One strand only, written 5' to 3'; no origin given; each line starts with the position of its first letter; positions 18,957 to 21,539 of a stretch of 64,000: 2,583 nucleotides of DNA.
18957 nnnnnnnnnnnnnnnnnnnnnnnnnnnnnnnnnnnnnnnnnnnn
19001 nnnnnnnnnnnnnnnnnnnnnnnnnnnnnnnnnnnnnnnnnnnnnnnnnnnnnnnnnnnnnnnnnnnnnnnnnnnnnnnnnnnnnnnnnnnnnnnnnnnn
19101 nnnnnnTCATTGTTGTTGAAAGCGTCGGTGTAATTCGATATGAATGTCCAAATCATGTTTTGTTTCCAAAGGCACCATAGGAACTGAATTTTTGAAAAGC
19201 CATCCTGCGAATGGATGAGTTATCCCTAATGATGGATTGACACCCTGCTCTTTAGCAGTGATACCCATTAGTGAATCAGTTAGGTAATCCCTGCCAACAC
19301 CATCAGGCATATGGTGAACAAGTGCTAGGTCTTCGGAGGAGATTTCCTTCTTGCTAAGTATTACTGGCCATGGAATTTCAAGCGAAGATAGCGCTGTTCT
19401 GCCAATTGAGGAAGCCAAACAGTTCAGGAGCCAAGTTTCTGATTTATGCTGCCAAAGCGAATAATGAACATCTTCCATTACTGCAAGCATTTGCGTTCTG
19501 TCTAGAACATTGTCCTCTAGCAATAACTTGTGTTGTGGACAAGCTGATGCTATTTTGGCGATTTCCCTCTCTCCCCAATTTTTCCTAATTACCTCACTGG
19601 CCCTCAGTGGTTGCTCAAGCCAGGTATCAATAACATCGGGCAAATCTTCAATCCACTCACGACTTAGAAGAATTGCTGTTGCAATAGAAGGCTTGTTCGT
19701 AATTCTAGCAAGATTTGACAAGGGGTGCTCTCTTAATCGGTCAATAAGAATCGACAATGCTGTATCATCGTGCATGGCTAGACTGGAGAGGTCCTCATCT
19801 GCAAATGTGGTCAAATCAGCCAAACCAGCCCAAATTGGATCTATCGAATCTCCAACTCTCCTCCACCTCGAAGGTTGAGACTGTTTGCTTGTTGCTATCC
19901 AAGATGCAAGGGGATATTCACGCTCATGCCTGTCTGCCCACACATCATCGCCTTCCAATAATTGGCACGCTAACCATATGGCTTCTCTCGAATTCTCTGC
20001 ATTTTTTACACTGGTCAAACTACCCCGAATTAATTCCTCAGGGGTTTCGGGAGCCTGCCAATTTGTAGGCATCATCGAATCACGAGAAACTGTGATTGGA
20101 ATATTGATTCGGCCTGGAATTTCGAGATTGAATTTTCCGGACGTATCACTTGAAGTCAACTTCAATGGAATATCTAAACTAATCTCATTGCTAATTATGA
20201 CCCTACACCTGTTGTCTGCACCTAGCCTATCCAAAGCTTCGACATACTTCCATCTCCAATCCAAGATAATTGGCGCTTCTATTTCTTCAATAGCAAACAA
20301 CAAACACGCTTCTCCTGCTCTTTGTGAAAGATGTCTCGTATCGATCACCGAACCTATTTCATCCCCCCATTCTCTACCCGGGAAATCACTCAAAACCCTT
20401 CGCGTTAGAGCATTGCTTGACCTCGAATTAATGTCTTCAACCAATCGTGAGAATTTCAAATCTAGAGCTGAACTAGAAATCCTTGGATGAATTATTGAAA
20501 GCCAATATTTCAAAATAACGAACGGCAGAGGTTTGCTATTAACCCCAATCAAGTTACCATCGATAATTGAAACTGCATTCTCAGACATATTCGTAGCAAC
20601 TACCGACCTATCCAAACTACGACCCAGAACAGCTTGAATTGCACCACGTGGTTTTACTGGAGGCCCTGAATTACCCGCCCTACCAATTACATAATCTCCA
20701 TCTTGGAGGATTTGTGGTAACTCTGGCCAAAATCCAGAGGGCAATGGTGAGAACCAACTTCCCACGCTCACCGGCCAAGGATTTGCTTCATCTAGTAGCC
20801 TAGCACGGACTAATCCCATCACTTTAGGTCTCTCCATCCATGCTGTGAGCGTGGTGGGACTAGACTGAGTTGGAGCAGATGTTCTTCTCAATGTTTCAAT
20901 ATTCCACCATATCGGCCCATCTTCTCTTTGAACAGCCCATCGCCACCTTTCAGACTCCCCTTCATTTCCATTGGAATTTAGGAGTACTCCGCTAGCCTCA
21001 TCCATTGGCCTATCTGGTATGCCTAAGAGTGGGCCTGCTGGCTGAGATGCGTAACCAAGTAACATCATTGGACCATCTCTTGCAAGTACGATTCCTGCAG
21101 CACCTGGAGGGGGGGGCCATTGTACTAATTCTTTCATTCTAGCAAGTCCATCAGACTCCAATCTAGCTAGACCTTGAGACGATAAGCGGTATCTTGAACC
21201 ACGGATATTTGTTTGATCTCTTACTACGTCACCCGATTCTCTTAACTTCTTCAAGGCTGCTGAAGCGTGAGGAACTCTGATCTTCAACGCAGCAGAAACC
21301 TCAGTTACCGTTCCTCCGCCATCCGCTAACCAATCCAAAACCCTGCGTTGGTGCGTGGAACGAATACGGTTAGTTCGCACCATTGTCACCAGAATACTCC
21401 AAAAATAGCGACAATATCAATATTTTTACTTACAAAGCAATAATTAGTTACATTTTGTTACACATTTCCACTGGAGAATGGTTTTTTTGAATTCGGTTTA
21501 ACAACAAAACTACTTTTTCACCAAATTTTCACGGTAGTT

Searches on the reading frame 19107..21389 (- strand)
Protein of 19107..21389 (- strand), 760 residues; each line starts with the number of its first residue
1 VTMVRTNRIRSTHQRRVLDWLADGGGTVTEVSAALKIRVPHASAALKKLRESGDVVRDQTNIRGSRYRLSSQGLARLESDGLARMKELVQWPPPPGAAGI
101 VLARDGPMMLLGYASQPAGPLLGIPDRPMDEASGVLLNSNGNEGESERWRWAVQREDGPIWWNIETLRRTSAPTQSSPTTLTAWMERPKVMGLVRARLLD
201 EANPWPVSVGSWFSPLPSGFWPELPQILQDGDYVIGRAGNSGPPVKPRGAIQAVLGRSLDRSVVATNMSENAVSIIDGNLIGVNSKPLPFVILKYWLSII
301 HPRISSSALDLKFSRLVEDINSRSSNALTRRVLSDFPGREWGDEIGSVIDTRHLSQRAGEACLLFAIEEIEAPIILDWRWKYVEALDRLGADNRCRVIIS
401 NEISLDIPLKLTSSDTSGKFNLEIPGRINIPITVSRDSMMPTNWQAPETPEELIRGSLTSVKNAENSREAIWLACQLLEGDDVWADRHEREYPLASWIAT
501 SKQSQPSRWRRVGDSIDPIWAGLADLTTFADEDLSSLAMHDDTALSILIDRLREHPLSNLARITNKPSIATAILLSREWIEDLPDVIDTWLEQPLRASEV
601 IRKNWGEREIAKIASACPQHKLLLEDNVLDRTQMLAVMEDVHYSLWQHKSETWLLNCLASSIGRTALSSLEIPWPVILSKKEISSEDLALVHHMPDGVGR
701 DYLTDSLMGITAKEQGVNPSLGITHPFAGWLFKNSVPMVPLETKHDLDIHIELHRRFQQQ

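Call 30: search_protein_families(library=ncbifam, proteins=[window:19107-21389:-], max_evalue=0.001)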
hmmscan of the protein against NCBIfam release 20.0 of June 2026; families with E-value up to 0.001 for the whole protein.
window:19107-21389:- (760 aa): 1 family
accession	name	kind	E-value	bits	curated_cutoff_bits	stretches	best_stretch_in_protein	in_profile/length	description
NF033788.1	HTH_metalloreg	subfamily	6e-05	22.8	55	1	12-76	11-75/77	metalloregulator ArsR/SmtB family transcription factor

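Call 38: find_related_loci(query=window:19107-21389:-, collection=metagenome_contigs, flank=3500)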
Query window:19107-21389:- (760 aa) in metagenome_contigs; peptide patterns used: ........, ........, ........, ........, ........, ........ (x = any residue, [..] = any of these).
39 stretches matched a pattern; 3 encode a relative of the query (tblastn E <= 1e-3); 3 distinct loci.
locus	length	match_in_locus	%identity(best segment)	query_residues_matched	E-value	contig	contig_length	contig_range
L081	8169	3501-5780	92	1-760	0e+0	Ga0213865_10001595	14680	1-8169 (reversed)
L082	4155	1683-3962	78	1-760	0e+0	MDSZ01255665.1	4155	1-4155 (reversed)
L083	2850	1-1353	82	310-760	0e+0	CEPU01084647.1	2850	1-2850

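Call 41: find_homologous_proteins(query=window:19107-21389:-, max_evalue=1e-10)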
Query window:19107-21389:- (760 aa): 73 proteins with E <= 1e-10 among 8000 candidates.
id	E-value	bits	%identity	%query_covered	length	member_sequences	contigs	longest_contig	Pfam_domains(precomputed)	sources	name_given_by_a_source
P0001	0.0e+0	1635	93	100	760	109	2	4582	-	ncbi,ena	-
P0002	0.0e+0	1617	92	100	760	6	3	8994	-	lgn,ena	-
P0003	0.0e+0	1585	90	100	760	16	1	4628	-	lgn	-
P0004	0.0e+0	1583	90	100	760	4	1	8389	-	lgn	-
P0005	0.0e+0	1573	89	100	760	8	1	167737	-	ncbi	ncbi:MAG: ArsR/SmtB family transcription factor [Candidatus Poseidoniaceae archaeon]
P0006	0.0e+0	1517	86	100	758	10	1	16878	-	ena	-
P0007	0.0e+0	1497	84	100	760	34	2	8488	-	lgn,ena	-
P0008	0.0e+0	1462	82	100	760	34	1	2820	-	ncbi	-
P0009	0.0e+0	1395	79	100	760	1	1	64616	-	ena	-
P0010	0.0e+0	1382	78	100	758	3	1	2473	-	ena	-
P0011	0.0e+0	1360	76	100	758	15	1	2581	-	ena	-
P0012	0.0e+0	1261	69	100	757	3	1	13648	-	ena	-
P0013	0.0e+0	1258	70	100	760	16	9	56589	-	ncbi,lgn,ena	-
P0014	0.0e+0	1225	67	100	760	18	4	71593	-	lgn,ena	-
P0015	0.0e+0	1216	67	100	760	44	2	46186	-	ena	-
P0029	0.0e+0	1067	60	100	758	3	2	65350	-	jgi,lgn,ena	-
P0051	5.0e-279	946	53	100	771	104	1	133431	-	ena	-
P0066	1.9e-225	769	47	95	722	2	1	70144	-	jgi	jgi:hypothetical protein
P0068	8.8e-190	651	42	99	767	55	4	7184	-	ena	-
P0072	6.8e-80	287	31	96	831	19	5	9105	-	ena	-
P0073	1.8e-54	203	26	98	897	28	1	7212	-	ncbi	-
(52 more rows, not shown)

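Call 44: find_encoding_contigs(protein=P0051, flank=10000, max_places=1)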
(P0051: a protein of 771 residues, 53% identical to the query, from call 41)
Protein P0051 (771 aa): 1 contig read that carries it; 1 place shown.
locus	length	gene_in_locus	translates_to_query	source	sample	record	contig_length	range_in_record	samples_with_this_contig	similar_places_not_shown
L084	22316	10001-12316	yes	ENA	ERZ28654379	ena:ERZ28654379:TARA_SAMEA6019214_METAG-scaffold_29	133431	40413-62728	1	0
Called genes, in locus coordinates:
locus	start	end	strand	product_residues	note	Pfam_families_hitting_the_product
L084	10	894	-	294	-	PF01210:NAD_Gly3P_dh_N (weak), PF02737:3HCDH_N, PF03446:NAD_binding_2 (weak), PF00725:3HCDH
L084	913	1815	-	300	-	PF00892:EamA, PF03151:TPT (faint), PF00892:EamA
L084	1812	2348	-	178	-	-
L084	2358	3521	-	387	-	PF05138:PaaA_PaaC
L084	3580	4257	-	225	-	PF04967:HTH_10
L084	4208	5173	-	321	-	PF03320:FBPase_glpX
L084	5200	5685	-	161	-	PF01967:MoaC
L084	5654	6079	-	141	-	PF02391:MoaE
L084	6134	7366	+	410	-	-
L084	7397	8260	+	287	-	PF00378:ECH_1, PF16113:ECH_2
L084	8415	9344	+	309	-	PF01791:DeoC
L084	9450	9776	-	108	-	PF12976:DUF3860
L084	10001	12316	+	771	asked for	-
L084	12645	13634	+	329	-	PF01467:CTP_transf_like, PF04019:DUF359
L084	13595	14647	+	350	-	PF00535:Glycos_transf_2, PF13506:Glyco_transf_21 (weak), PF13641:Glyco_tranf_2_3, PF13632:Glyco_trans_2_3 (weak)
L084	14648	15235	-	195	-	-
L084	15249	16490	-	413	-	PF13191:AAA_16, PF00004:AAA, PF13401:AAA_22, PF22606:Cdc6-ORC-like_ATPase_lid (weak), PF22703:Cdc6_lid, PF09079:WHD_Cdc6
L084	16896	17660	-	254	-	PF23023:Anti-Pycsar_Apyc1, PF00753:Lactamase_B, PF12706:Lactamase_B_2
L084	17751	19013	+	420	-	PF00667:FAD_binding_1, PF00175:NAD_binding_1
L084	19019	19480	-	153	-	PF10686:YAcAr (weak)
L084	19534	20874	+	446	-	PF00289:Biotin_carb_N, PF01071:GARS_A (faint), PF02222:ATP-grasp, PF02655:ATP-grasp_3 (weak), PF02786:CPSase_L_D2, PF07478:Dala_Dala_lig_C, PF02785:Biotin_carb_C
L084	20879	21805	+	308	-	PF00294:PfkB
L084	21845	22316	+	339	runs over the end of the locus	PF03144:GTP_EFTU_D2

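Call 45: find_encoding_contigs(protein=P0066, flank=10000, max_places=1)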
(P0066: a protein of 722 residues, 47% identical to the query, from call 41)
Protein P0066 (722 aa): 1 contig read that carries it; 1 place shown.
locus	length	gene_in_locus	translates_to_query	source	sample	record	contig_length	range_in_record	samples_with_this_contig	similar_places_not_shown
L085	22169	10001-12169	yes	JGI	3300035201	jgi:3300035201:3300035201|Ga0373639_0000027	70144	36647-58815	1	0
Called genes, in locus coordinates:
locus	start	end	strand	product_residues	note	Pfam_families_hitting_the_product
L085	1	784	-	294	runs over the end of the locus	PF01210:NAD_Gly3P_dh_N (faint), PF02737:3HCDH_N, PF03446:NAD_binding_2 (weak), PF00725:3HCDH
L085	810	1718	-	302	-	PF00892:EamA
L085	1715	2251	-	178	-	-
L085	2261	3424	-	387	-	PF05138:PaaA_PaaC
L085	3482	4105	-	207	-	PF04967:HTH_10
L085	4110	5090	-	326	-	PF03320:FBPase_glpX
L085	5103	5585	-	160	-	PF01967:MoaC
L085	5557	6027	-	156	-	PF02391:MoaE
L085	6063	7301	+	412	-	-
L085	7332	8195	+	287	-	PF00378:ECH_1, PF16113:ECH_2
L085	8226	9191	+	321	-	PF01791:DeoC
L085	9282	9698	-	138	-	PF12976:DUF3860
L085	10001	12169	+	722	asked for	-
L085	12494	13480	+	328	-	PF01467:CTP_transf_like, PF04019:DUF359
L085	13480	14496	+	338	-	PF00535:Glycos_transf_2, PF13641:Glyco_tranf_2_3, PF13506:Glyco_transf_21 (weak), PF13632:Glyco_trans_2_3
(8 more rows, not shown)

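Call 46: find_encoding_contigs(protein=P0029, flank=10000, max_places=1)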
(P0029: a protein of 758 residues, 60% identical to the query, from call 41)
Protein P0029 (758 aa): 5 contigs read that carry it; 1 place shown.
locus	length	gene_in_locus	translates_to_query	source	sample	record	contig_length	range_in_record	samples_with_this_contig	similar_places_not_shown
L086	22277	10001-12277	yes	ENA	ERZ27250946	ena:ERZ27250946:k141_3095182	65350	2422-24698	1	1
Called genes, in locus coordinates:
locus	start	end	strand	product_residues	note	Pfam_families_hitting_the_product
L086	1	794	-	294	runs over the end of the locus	PF01210:NAD_Gly3P_dh_N (weak), PF02737:3HCDH_N, PF03446:NAD_binding_2 (weak), PF00725:3HCDH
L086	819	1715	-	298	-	PF00892:EamA, PF03151:TPT (faint), PF00892:EamA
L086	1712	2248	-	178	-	-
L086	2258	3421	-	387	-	PF05138:PaaA_PaaC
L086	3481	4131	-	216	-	PF04967:HTH_10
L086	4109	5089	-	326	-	PF03320:FBPase_glpX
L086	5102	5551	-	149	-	PF01967:MoaC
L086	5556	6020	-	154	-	PF02391:MoaE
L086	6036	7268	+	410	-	PF13450:NAD_binding_8 (faint)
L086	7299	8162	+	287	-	PF00378:ECH_1, PF16113:ECH_2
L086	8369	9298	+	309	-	PF01791:DeoC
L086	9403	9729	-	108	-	PF12976:DUF3860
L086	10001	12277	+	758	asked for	-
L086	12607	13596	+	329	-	PF01467:CTP_transf_like, PF04019:DUF359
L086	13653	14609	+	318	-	PF00535:Glycos_transf_2, PF13506:Glyco_transf_21, PF13641:Glyco_tranf_2_3, PF13632:Glyco_trans_2_3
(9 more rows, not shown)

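Call 49: find_encoding_contigs(protein=P0068, flank=10000, max_places=1)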
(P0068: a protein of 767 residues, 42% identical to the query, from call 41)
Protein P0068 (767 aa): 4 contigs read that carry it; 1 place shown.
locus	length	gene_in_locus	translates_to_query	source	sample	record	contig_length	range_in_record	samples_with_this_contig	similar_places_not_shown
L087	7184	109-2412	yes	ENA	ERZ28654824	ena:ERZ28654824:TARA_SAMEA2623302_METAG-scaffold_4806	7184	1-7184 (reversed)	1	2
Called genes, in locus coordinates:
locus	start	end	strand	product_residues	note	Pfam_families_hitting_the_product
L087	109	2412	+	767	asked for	-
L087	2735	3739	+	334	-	PF01467:CTP_transf_like, PF04019:DUF359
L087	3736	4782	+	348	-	PF00535:Glycos_transf_2, PF10111:Glyco_tranf_2_2 (faint), PF13641:Glyco_tranf_2_3, PF13506:Glyco_transf_21 (weak), PF13632:Glyco_trans_2_3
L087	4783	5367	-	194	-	-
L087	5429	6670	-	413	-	PF01637:ATPase_2 (weak), PF05621:TniB (weak), PF13191:AAA_16, PF00004:AAA, PF13401:AAA_22, PF22606:Cdc6-ORC-like_ATPase_lid, PF22703:Cdc6_lid, PF09079:WHD_Cdc6, +1 more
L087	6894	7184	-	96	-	?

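Call 50: find_encoding_contigs(protein=P0072, flank=10000, max_places=1)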
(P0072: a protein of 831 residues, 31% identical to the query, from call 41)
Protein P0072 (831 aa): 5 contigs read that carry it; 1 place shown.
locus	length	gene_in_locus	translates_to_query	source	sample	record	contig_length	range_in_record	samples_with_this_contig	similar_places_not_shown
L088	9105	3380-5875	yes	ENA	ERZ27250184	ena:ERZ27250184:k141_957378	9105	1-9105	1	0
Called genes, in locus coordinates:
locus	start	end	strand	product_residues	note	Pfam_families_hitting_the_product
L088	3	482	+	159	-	?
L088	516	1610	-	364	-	PF00535:Glycos_transf_2, PF10111:Glyco_tranf_2_2 (faint), PF13641:Glyco_tranf_2_3, PF13506:Glyco_transf_21, PF13632:Glyco_trans_2_3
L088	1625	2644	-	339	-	PF01467:CTP_transf_like (weak), PF04019:DUF359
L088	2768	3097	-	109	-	PF12976:DUF3860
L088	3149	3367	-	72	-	-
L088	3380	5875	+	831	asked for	-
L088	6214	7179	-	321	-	PF01791:DeoC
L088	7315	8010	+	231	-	-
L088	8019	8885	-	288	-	PF00378:ECH_1, PF16113:ECH_2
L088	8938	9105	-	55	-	?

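Call 51: find_encoding_contigs(protein=P0073, flank=10000, max_places=1)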
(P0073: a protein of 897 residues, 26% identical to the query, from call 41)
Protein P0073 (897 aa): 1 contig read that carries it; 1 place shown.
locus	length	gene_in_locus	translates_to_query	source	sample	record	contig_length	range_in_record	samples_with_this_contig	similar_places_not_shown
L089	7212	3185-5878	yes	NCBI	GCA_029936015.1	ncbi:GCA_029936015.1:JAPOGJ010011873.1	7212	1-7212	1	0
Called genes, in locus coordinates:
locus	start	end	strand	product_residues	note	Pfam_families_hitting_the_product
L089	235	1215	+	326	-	PF03320:FBPase_glpX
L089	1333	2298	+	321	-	PF01791:DeoC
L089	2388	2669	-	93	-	PF12976:DUF3860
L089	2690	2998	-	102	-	PF12976:DUF3860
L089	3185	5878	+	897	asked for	-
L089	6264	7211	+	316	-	?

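Call 73: search_protein_families(library=pfam, proteins=[window:19107-21389:-], max_evalue=0.1)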
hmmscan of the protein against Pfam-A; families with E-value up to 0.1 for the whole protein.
window:19107-21389:- (760 aa): 3 families
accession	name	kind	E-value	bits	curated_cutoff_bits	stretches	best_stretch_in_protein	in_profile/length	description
PF12802.13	MarR_2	-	0.0025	18.4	27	1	13-57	6-52/61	MarR family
PF01022.26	HTH_5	-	0.014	15.7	22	1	15-53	5-43/47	Bacterial regulatory protein, arsR family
PF12840.13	HTH_20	-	0.049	14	27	0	14-56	6-48/51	Helix-turn-helix domain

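Call 78: predict_structure(alignment_id=A2)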
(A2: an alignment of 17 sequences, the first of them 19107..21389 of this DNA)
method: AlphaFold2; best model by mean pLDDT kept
length: 760 residues; sequences in the alignment: 17
mean_pLDDT: 78.4   pTM: 0.51
mean pLDDT of the five models: 78.4, 75.1, 73.2, 72.2, 70.6
residues with pLDDT >= 90: 266; 70-90: 308; 50-70: 109; < 50: 77
segments of 3 or more residues with pLDDT < 50: 1-6, 93-98, 123-151, 176-184, 201-223
pLDDT, mean of each block of 10 residues (from residue 1): 46 73 73 75 80 76 69 72 60 49 59 62 41 28 34 59 74 53 53 66 43 38 63 74 76 84 83 88 83 94 89 92 88 90 85 92 94 92 91 91 83 74 65 64 78 78 87 87 93 95 91 91 89 88 91 80 83 89 87 92 91 91 87 90 92 92 92 92 89 91 95 91 92 85 89 76
secondary structure, 60 per line:
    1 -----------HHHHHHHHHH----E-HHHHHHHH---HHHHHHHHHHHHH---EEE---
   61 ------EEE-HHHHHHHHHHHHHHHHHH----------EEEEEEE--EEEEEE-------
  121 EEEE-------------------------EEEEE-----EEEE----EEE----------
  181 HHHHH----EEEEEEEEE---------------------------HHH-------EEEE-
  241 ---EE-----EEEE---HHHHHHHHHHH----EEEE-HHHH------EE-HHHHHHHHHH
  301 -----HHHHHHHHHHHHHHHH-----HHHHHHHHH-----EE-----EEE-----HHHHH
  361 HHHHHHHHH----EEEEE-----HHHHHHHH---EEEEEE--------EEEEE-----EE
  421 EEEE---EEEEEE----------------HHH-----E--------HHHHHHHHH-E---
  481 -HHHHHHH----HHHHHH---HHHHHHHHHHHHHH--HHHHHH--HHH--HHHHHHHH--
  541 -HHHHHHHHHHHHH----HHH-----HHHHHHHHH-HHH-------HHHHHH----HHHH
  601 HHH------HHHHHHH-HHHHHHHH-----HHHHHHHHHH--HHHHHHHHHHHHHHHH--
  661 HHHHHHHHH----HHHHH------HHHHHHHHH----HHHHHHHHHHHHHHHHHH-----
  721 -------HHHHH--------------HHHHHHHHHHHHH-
elements in order (helices of 4 or more, strands of 3 or more residues): H12-21 H28-35 H39-51 E55-57 E67-69 H71-88 E99-105 E108-113 E121-124 E150-154 E160-163 E168-170 H181-185 E190-198 E236-239 E251-254 H258-268 E273-276 H278-281 H291-300 H306-321 H327-335 E348-350 H356-369 E374-378 H384-391 E395-400 E409-413 E419-424 E428-433 H467-475 H482-488 H493-498 H502-515 H518-523 H531-538 H542-554 H567-575 H587-592 H597-603 H610-616 H618-625 H631-640 H643-658 H661-669 H674-678 H685-693 H698-715 H728-732 H747-759

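Call 80: fold_search(model_id=the predicted structure, library=pdb)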
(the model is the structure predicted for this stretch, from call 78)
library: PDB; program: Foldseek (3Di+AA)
matches with E <= 10: 1448; with E <= 0.001: 0
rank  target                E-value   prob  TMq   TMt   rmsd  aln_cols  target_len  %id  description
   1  3bj6_B                1.4e-03  1.00  0.10  0.46   2.4        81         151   26  Crystal structure of MarR family transcription regulator SP03579 (released 2007-12-18)
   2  3bj6_A                1.4e-03  1.00  0.10  0.46   2.4        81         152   26  Crystal structure of MarR family transcription regulator SP03579 (released 2007-12-18)
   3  3gfj                  1.5e-03  1.00  0.09  0.45   4.0        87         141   23  Crystal structure of the ST1710 mutant (R89A) protein (released 2009-08-25)
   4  5yhz                  2.6e-03  1.00  0.10  0.45   3.2        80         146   22  Structure of Lactococcus lactis ZitR, E41A mutant (released 2017-12-06)
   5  2yr2_A                2.6e-03  1.00  0.09  0.46   4.0        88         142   24  Crystal Structure of the Hypothetical regulator from Sulfolobus tokodaii (released 2007-10-02)
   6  2gxg                  3.2e-03  1.00  0.10  0.50   2.1        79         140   24  Crystal structure of EmrR homolog from hyperthermophilic archaea Sulfolobus tokodaii strain7 (released 2007-03-20)
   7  3gfm                  3.2e-03  1.00  0.09  0.45   4.0        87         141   23  Crystal structure of the ST1710 mutant (K91A) protein (released 2009-08-25)
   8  5yhy                  3.7e-03  1.00  0.09  0.45   3.0        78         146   22  Structure of Lactococcus lactis ZitR, C30S mutant (released 2017-12-06)
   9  5yhx_N                3.7e-03  1.00  0.09  0.45   3.0        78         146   22  Structure of Lactococcus lactis ZitR, wild type (released 2017-12-06)
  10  6fi9_A                3.9e-03  1.00  0.10  0.47   3.5        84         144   21  Crystal Structure of a zinc-responsive MarR family member, Lactococcus lactis ZitR (released 2019-02-20)
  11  3gfi_A                5.4e-03  1.00  0.09  0.44   4.1        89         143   24  Crystal structure of ST1710 complexed with its promoter DNA (released 2009-08-25)
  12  3gfl                  5.6e-03  1.00  0.10  0.46   3.9        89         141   22  Crystal structure of the ST1710 mutant (R90A) protein (released 2009-08-25)
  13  5yi0_A                6.0e-03  1.00  0.10  0.48   2.7        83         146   22  Structure of Lactococcus lactis ZitR, C30AH42A mutant (released 2017-12-06)
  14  2rdp                  6.3e-03  1.00  0.10  0.51   2.8        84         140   25  The structure of a MarR family protein from Bacillus stearothermophilus (released 2007-11-13)
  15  3cjn                  6.3e-03  1.00  0.10  0.44   4.3        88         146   23  Crystal structure of transcriptional regulator, MarR family, from Silicibacter pomeroyi (released 2008-03-25)
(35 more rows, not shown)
